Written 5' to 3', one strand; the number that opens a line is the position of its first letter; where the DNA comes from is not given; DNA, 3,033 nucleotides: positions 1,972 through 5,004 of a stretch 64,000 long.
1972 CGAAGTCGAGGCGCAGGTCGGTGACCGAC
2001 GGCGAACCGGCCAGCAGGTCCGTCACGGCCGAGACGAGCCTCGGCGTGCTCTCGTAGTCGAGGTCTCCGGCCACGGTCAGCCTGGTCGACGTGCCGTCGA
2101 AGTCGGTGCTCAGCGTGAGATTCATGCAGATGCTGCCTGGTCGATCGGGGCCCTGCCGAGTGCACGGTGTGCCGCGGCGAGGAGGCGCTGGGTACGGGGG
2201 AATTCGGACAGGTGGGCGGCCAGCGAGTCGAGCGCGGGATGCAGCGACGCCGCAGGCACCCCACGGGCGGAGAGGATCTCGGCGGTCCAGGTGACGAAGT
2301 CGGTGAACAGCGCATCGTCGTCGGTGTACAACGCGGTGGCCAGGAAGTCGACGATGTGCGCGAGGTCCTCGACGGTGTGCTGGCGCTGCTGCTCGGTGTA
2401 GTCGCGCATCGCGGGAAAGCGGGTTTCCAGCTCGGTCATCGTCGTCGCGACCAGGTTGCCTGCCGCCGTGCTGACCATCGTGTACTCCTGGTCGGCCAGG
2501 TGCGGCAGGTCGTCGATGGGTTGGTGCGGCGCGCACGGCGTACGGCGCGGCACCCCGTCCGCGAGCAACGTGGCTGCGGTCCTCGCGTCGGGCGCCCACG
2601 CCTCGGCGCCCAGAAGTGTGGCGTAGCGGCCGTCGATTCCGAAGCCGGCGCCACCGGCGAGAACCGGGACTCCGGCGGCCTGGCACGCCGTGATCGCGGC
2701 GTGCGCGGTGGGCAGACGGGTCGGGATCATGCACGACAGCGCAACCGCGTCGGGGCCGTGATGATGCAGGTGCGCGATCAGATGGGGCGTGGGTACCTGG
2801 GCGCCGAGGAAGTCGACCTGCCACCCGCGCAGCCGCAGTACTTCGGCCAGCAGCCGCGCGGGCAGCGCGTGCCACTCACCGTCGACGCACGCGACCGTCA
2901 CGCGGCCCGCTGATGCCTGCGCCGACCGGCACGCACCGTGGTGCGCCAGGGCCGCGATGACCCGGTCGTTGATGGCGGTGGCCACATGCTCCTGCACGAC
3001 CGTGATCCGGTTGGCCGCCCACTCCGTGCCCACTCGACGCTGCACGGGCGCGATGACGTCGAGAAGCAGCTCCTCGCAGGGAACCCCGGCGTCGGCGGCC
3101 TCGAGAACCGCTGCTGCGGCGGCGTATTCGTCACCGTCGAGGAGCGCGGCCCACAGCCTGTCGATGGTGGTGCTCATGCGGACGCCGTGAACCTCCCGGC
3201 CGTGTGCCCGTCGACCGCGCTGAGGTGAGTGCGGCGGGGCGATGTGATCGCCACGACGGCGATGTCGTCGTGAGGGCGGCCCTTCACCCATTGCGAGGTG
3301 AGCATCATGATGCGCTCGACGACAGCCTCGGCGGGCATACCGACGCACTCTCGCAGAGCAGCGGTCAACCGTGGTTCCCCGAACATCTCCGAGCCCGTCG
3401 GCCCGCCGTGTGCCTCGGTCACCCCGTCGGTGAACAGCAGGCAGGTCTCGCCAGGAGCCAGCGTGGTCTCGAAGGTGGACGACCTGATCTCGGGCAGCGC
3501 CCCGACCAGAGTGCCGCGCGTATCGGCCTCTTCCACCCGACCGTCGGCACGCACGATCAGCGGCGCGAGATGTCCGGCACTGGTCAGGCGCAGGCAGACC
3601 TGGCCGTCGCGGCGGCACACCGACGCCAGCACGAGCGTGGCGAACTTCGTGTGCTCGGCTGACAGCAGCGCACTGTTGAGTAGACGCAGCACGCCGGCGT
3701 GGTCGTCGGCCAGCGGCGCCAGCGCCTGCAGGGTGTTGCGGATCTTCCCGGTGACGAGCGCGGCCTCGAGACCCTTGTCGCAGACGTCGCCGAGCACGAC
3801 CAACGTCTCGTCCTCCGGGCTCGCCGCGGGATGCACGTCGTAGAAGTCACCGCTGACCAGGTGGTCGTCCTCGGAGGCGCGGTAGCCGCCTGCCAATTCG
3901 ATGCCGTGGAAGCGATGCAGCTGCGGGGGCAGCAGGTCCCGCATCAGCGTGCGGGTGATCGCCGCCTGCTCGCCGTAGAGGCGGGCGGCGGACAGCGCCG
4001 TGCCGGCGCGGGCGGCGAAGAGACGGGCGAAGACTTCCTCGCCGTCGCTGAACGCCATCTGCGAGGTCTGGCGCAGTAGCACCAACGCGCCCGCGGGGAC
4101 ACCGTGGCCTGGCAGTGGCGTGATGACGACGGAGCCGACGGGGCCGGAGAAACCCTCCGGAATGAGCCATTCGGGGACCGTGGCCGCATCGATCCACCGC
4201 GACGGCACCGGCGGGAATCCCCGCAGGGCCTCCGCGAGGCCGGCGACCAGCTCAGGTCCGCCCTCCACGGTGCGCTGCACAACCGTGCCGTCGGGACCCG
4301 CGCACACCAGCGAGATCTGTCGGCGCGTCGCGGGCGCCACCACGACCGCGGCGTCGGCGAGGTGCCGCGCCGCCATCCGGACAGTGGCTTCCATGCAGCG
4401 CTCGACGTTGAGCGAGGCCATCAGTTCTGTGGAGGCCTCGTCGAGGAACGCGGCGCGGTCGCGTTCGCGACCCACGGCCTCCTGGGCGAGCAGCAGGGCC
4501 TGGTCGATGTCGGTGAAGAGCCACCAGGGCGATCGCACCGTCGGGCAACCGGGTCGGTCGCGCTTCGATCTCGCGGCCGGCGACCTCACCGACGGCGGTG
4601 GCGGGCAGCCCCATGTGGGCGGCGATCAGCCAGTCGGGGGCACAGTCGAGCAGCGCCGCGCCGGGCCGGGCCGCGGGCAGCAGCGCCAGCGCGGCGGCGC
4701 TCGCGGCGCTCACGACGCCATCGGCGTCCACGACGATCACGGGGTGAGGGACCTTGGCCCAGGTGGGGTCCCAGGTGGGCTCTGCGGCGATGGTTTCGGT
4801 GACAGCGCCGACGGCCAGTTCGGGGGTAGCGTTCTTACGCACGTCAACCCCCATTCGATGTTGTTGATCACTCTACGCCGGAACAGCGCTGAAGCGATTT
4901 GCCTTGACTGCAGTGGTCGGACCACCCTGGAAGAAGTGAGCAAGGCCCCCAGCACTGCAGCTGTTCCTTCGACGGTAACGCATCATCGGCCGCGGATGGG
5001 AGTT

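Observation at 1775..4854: CarH-type B12 (photo)sensor module wedged inside a PP2C-STAS partner-switching operon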

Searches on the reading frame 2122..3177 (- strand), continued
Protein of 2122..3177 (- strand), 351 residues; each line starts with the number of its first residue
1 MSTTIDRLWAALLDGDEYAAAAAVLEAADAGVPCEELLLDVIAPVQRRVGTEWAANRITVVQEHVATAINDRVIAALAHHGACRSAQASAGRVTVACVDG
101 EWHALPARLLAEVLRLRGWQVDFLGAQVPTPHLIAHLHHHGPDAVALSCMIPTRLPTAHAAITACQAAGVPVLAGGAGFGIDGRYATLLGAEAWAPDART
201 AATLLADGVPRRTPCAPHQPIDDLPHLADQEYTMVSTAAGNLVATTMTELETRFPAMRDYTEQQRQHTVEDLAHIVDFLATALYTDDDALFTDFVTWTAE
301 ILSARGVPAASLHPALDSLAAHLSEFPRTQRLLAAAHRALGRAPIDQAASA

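Call 55: search_protein_representatives(protein=window:2122-3177:-)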
Query: 351 residues. Proteins with E-value up to 0.001 (for the whole library): 9349; up to 1e-10: 3795; up to 1e-30: 327. The best 150 are listed.
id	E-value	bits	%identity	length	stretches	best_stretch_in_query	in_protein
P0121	5.8e-116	403.9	63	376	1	7-348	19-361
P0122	3.9e-94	332.2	62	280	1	87-344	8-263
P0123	1.7e-93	330.1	54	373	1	14-341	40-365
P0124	5.5e-91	321.8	52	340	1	5-339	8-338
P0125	7.1e-89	314.9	51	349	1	12-338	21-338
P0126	4.9e-87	308.9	52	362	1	6-336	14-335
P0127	9.8e-85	301.3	64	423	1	8-235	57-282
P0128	3.5e-84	299.5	62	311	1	5-258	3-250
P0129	1.7e-82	293.9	59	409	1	5-263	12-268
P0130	1.5e-81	290.8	51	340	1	7-340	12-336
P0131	7.0e-81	288.6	56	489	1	72-340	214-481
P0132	9.4e-81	288.2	54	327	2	5-155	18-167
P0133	1.1e-79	284.6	46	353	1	10-341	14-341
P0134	2.6e-77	276.9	74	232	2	6-131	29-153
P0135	4.0e-77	276.3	49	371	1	7-339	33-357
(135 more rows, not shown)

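Call 66: predict_structure(alignment_id=A5)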
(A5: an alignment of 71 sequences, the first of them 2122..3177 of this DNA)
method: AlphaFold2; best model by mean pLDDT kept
length: 351 residues; sequences in the alignment: 71
mean_pLDDT: 94.4   pTM: 0.91
mean pLDDT of the five models: 94.4, 94.3, 94.0, 93.9, 93.7
residues with pLDDT >= 90: 317; 70-90: 16; 50-70: 10; < 50: 8
segments of 3 or more residues with pLDDT < 50: 344-351
pLDDT, mean of each block of 10 residues (from residue 1): 96 98 98 98 98 97 98 98 91 98 98 97 98 98 98 98 96 98 96 98 95 66 80 97 98 96 97 98 97 97 96 98 98 97 53 37
secondary structure, 60 per line:
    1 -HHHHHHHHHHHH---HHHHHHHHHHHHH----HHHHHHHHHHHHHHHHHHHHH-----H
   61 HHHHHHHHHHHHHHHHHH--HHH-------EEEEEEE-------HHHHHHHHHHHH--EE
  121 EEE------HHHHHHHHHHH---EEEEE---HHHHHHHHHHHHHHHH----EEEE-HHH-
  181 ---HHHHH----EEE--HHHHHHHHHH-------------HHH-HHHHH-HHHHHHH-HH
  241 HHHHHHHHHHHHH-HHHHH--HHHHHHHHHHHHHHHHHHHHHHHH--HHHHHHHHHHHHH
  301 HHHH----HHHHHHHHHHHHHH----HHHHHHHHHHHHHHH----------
elements in order: H2-13 H17-29 H34-54 H60-78 E91-97 H105-116 E119-123 H130-140 E144-148 H152-167 E172-175 H184-188 E193-195 H198-207 H225-229 H231-237 H239-253 H255-259 H262-285 H288-304 H309-322 H327-341

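Call 68: fold_search(model_id=the predicted structure, library=pdb)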
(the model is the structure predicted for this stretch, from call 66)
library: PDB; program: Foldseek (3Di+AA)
matches with E <= 10: 1337; with E <= 0.001: 101
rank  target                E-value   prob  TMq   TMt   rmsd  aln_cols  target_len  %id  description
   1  8j2w_A                4.1e-28  1.00  0.87  0.92   2.8       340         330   48  Saccharothrix syringae photocobilins protein, dark state (released 2024-04-10)
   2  8j2w_B                6.5e-28  1.00  0.87  0.92   2.4       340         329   48  Saccharothrix syringae photocobilins protein, dark state (released 2024-04-10)
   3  8j2x                  1.6e-27  1.00  0.87  0.90   2.6       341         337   48  Saccharothrix syringae photocobilins protein, light state (released 2024-04-10)
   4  8j2y_A                1.6e-18  1.00  0.82  0.88   3.1       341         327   32  Acidimicrobiaceae bacterium photocobilins protein, dark state (released 2024-04-10)
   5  8j2y_B                2.8e-18  1.00  0.82  0.88   2.9       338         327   32  Acidimicrobiaceae bacterium photocobilins protein, dark state (released 2024-04-10)
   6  8jbs_B                1.4e-09  1.00  0.52  0.80   3.3       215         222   22  B12-binding domain from Chloracidobacterium thermophilum MerR family protein, dark state (released 2024-11-13)
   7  8jbt_A                2.2e-09  1.00  0.53  0.80   2.8       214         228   22  B12-binding domain from Chloracidobacterium thermophilum MerR family protein, anaerobic light state (released 2024-11-13)
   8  8jbs_A                3.4e-09  1.00  0.52  0.78   3.3       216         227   22  B12-binding domain from Chloracidobacterium thermophilum MerR family protein, dark state (released 2024-11-13)
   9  8jbt_B                4.5e-09  1.00  0.53  0.80   4.1       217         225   22  B12-binding domain from Chloracidobacterium thermophilum MerR family protein, anaerobic light state (released 2024-11-13)
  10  7xcn_M                1.4e-08  1.00  0.33  0.52   8.6       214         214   22  Crystal structure of the MttB-MttC complex at 2.7 A resolution (released 2023-01-18)
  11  9cbp                  1.9e-08  1.00  0.53  0.23   3.0       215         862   22  Methionine synthase from Thermus thermophilus HB8, Homocysteine, Folate, and Cobalamin Domains, Pre-Catalytic State (Pre (released 2025-06-25)
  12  9cbo_D                1.9e-08  1.00  0.52  0.37   2.5       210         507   22  Methionine synthase from Thermus thermophilus HB8, Folate and Cobalamin Domains, Pre-Catalytic Conformation (Pre-Fol-o (released 2025-06-25)
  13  8c31_D                2.1e-08  1.00  0.48  0.83   3.2       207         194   28  Dark state 1.8 Angstrom crystal structure of cobalamin binding domain belonging to a light-dependent transcription reg (released 2023-08-16)
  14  8ssd_A                2.6e-08  1.00  0.32  0.24   8.3       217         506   22  Methionine synthase, C-terminal fragment, Cobalamin and Reactivation Domains from Thermus thermophilus HB8 (released 2023-10-11)
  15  7xcn_N                3.2e-08  1.00  0.32  0.52   8.5       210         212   21  Crystal structure of the MttB-MttC complex at 2.7 A resolution (released 2023-01-18)
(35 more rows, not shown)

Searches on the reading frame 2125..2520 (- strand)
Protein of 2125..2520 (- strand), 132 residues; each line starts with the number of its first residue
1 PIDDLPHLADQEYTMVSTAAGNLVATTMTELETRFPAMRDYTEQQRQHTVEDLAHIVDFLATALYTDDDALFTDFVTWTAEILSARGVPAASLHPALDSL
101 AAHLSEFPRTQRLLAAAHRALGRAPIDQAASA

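Call 74: predict_structure(alignment_id=A7)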
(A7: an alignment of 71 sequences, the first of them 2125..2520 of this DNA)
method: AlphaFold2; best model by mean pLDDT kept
length: 132 residues; sequences in the alignment: 71
mean_pLDDT: 91.6   pTM: 0.85
mean pLDDT of the five models: 91.6, 91.4, 91.1, 90.8, 90.4
residues with pLDDT >= 90: 113; 70-90: 3; 50-70: 14; < 50: 2
segments of 3 or more residues with pLDDT < 50: none
pLDDT, mean of each block of 10 residues (from residue 1): 63 96 98 94 97 99 96 98 95 98 98 98 71 49
secondary structure, 60 per line:
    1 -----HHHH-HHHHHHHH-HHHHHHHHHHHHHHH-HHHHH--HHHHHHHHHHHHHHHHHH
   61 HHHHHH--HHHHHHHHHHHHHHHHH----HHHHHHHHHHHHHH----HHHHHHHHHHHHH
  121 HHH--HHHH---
elements in order: H6-9 H11-18 H20-34 H36-40 H43-66 H69-85 H90-103 H108-123 H126-129

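Call 76: fold_search(model_id=the predicted structure, library=pdb)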
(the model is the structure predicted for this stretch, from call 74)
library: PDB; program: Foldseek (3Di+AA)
matches with E <= 10: 433; with E <= 0.001: 3
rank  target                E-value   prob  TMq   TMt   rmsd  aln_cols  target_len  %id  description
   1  8j2x                  7.8e-07  1.00  0.85  0.34   2.0       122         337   43  Saccharothrix syringae photocobilins protein, light state (released 2024-04-10)
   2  8j2w_B                1.2e-06  1.00  0.82  0.34   1.2       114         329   44  Saccharothrix syringae photocobilins protein, dark state (released 2024-04-10)
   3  8j2w_A                1.2e-06  1.00  0.83  0.34   4.5       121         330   42  Saccharothrix syringae photocobilins protein, dark state (released 2024-04-10)
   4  8j2y_A                3.7e-03  1.00  0.69  0.30   2.4       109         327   34  Acidimicrobiaceae bacterium photocobilins protein, dark state (released 2024-04-10)
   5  8j2y_B                6.4e-03  1.00  0.70  0.30   2.0       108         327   34  Acidimicrobiaceae bacterium photocobilins protein, dark state (released 2024-04-10)
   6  5b13_G                1.7e-02  1.00  0.72  0.55   2.3       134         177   17  Crystal structure of phycoerythrin (released 2016-10-05)
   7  3v57_B                2.4e-02  1.00  0.72  0.55   3.2       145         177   16  Crystal Structure of the B-phycoerythrin from the red algae Porphyridium Cruentum at pH8 (released 2012-10-03)
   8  7tlf_B                2.6e-02  1.00  0.65  0.54   5.0       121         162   18  Structure of the photoacclimated Light Harvesting Complex PE545 from Proteomonas sulcata (released 2022-02-09)
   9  5y6p_iE               2.7e-02  1.00  0.71  0.65   2.8       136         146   15  Structure of the phycobilisome from the red alga Griffithsia pacifica (released 2017-11-15)
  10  7tlf_D                3.5e-02  1.00  0.73  0.57   2.0       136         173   15  Structure of the photoacclimated Light Harvesting Complex PE545 from Proteomonas sulcata (released 2022-02-09)
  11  5tou_A                4.1e-02  1.00  0.73  0.60   2.5       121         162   16  STRUCTURE OF C-PHYCOCYANIN FROM ARCTIC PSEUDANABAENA SP. LW0831 (released 2017-03-08)
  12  7tja_D                4.5e-02  1.00  0.73  0.57   2.0       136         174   15  Structure of the Light Harvesting Complex PE545 from Proteomonas sulcata (released 2022-04-20)
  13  5y6p_iG               4.7e-02  1.00  0.69  0.63   2.7       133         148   19  Structure of the phycobilisome from the red alga Griffithsia pacifica (released 2017-11-15)
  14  7f86_A                5.2e-02  1.00  0.73  0.60   2.3       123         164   12  Crystal structure of Phycoerythrin from Halomicronema Sp. R31DM (released 2022-04-13)
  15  7ap5_AAA              5.2e-02  1.00  0.69  0.57   2.6       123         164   15  Crystal structure of phycoerythrin from cyanobacterium Nostoc sp. WR13 contains multiple stacks of hexameric assembl (released 2021-11-17)
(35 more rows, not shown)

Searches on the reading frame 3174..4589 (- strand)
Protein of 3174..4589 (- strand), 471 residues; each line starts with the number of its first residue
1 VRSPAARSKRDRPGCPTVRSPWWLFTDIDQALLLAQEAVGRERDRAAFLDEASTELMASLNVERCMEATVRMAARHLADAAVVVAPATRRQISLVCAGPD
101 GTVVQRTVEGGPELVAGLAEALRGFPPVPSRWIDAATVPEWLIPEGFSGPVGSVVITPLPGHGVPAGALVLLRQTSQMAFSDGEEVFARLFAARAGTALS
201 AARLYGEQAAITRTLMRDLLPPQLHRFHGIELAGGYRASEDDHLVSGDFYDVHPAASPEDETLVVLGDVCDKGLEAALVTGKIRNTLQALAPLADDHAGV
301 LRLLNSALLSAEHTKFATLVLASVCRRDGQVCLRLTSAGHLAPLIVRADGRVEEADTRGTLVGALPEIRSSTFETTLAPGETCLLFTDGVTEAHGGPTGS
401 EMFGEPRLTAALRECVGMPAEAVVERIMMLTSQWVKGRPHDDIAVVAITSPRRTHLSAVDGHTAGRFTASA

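Call 3: search_protein_families(library=pfam, proteins=[window:3174-4589:-], max_evalue=1)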
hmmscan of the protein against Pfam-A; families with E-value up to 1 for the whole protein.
window:3174-4589:- (471 aa): 3 families
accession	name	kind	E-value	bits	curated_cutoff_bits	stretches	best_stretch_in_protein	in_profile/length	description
PF07228.17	SpoIIE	-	7.4e-41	140.6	25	1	259-449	2-190/192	Stage II sporulation protein E (SpoIIE)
PF01590.32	GAF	-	0.0033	18.4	22.4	1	47-199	4-133/133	GAF domain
PF13492.12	GAF_3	-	0.012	16.5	27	1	64-200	4-128/129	GAF domain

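Call 6: search_protein_families(library=ncbifam, proteins=[window:3174-4589:-], max_evalue=1)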
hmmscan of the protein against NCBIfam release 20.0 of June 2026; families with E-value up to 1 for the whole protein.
window:3174-4589:- (471 aa): 3 families
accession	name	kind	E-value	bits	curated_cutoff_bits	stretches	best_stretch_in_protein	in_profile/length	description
TIGR02865.1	spore_II_E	equivalog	3.9e-06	25.2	490.8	1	237-446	558-759/764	stage II sporulation protein E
NF038263.1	prot_phos_SiaA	equivalog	0.00024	19.8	700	1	244-448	448-655/658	biofilm regulation protein phosphatase SiaA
NF045505.1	RR_RssB_Pseudo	equivalog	0.055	12.5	700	1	298-401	248-349/394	two-component system response regulator RssB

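Call 39: search_solved_structures(query=window:3174-4589:-, max_evalue=0.01, show_alignments=2)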
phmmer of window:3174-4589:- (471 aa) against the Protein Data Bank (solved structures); distinct sequences matched with E-value up to 0.01: 5.
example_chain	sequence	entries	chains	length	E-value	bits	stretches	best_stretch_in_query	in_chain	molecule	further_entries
2y79_A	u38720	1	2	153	0.00017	23.8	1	68-207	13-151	REDOX SENSOR HISTIDINE KINASE RESPONSE REGULATOR DEVS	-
4ynr_A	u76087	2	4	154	0.00021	23.5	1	63-207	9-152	Redox sensor histidine kinase response regulator DevS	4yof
2w3d_A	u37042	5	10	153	0.00027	23.1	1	73-207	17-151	TWO COMPONENT SENSOR HISTIDINE KINASE DEVS (GAF FAMILY PROTEIN)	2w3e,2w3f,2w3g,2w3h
2y8h_A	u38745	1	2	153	0.00034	22.8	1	74-207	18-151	TWO COMPONENT SENSOR HISTIDINE KINASE DEVS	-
6k4e_A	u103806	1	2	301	0.0012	21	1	244-447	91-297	Putative serine phosphatase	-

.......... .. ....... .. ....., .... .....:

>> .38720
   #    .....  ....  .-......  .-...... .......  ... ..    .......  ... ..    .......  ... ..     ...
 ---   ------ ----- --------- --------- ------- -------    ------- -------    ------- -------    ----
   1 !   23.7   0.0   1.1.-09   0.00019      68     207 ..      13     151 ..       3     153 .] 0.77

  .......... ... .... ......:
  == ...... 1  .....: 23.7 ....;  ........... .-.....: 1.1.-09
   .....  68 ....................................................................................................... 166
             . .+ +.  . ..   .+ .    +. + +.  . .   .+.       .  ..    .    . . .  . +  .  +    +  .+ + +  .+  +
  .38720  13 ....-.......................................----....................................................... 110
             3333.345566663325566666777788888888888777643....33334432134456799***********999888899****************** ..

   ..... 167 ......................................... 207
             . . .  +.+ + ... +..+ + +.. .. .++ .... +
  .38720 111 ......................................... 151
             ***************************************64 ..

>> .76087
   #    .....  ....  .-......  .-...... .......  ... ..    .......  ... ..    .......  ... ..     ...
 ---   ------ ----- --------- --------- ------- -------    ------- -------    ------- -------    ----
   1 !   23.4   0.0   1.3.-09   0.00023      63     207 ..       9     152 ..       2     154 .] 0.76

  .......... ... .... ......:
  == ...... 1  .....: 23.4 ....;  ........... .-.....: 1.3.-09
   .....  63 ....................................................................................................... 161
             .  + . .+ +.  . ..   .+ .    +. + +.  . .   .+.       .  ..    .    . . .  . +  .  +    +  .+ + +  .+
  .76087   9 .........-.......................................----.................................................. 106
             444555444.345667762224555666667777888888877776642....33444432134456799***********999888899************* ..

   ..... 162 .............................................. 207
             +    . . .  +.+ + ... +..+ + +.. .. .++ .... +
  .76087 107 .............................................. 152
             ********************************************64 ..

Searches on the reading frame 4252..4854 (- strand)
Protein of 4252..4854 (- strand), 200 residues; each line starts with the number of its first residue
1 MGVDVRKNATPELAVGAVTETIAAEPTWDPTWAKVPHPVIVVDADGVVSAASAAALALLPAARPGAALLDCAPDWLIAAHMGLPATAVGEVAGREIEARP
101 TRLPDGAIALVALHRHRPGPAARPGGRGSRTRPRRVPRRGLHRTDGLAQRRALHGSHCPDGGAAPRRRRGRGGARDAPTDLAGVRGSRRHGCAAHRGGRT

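Call 3: search_protein_families(library=pfam, proteins=[window:4252-4854:-], max_evalue=1)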
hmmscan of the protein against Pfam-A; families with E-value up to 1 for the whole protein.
window:4252-4854:- (200 aa): 1 family
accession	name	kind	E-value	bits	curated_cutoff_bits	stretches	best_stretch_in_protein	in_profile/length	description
PF00989.32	PAS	-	0.31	11.5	22.6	1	36-59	11-34/113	PAS fold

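Call 6: search_protein_families(library=ncbifam, proteins=[window:4252-4854:-], max_evalue=1)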
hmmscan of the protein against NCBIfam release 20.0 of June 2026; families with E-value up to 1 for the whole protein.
window:4252-4854:- (200 aa): 0 families
